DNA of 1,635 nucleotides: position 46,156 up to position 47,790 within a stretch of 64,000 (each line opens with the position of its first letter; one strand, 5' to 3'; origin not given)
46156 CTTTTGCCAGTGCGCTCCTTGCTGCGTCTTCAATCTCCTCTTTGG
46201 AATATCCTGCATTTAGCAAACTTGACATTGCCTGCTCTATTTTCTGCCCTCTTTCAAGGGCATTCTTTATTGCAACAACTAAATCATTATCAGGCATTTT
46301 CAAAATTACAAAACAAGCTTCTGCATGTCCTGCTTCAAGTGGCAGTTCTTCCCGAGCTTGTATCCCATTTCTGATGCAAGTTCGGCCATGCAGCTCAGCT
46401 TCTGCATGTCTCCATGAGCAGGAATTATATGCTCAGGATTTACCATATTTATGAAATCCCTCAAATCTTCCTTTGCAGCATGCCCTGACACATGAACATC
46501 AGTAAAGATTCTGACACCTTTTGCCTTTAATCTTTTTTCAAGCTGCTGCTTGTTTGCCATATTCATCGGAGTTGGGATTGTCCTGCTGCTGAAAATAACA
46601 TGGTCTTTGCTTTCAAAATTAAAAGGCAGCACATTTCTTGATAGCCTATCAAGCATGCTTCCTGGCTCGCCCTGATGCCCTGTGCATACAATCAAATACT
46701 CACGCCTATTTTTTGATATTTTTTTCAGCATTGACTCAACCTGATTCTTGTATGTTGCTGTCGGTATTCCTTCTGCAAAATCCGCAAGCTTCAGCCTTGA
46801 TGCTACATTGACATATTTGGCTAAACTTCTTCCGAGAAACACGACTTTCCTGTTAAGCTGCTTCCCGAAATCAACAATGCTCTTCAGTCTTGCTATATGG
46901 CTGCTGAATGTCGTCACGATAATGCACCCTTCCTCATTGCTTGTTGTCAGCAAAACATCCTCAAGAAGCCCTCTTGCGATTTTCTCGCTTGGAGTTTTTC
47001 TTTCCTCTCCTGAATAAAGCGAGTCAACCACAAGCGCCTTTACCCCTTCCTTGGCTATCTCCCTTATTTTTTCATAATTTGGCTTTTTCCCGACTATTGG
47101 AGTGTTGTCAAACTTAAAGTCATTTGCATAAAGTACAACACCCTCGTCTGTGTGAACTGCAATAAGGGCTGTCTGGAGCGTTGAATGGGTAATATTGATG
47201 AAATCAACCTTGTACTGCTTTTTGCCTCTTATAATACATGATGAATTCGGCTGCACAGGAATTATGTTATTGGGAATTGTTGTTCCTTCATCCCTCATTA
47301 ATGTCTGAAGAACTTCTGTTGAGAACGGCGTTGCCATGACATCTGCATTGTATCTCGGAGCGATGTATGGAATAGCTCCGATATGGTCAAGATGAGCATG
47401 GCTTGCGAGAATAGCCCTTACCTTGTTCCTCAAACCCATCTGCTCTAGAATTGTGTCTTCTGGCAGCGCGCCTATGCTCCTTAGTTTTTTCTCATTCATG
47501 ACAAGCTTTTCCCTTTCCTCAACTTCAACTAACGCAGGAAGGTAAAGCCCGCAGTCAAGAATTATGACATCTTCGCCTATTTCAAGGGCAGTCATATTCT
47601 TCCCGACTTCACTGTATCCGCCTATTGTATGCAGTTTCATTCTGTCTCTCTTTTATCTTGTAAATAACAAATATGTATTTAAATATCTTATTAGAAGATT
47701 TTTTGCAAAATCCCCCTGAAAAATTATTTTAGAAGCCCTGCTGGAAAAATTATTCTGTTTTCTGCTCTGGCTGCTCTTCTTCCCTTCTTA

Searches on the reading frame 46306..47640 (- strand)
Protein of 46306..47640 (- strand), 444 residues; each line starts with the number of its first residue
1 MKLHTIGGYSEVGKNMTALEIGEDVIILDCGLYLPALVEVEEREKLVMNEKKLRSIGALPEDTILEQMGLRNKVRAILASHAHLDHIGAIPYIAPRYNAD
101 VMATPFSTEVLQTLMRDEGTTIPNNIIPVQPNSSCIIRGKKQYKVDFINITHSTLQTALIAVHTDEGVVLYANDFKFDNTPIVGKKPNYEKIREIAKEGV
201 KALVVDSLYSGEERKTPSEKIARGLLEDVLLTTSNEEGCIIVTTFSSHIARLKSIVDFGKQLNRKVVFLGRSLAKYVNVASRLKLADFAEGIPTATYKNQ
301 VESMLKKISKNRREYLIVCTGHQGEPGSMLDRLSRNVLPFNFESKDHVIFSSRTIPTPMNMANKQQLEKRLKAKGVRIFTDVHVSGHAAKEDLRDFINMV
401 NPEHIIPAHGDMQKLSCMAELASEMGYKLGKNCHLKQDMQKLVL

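Call 50: search_protein_families(library=pfam, proteins=[window:46306-47640:-], max_evalue=0.001)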
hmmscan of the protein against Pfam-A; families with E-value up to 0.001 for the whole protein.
window:46306-47640:- (444 aa): 4 families
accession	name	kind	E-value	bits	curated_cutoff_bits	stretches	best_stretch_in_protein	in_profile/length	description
PF22505.1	RNase_J_b_CASP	-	2.3e-22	79.6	27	1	238-360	2-117/126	Ribonuclease J, beta-CASP domain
PF07521.17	RMMBL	-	1.5e-12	47.7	21.6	1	382-427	11-58/63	Zn-dependent metallo-hydrolase RNA specificity domain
PF00753.33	Lactamase_B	-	2.6e-09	37.7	22.7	1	14-182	6-157/196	Metallo-beta-lactamase superfamily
PF12706.13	Lactamase_B_2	-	6.3e-06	26.4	27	1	72-176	29-144/200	Beta-lactamase superfamily domain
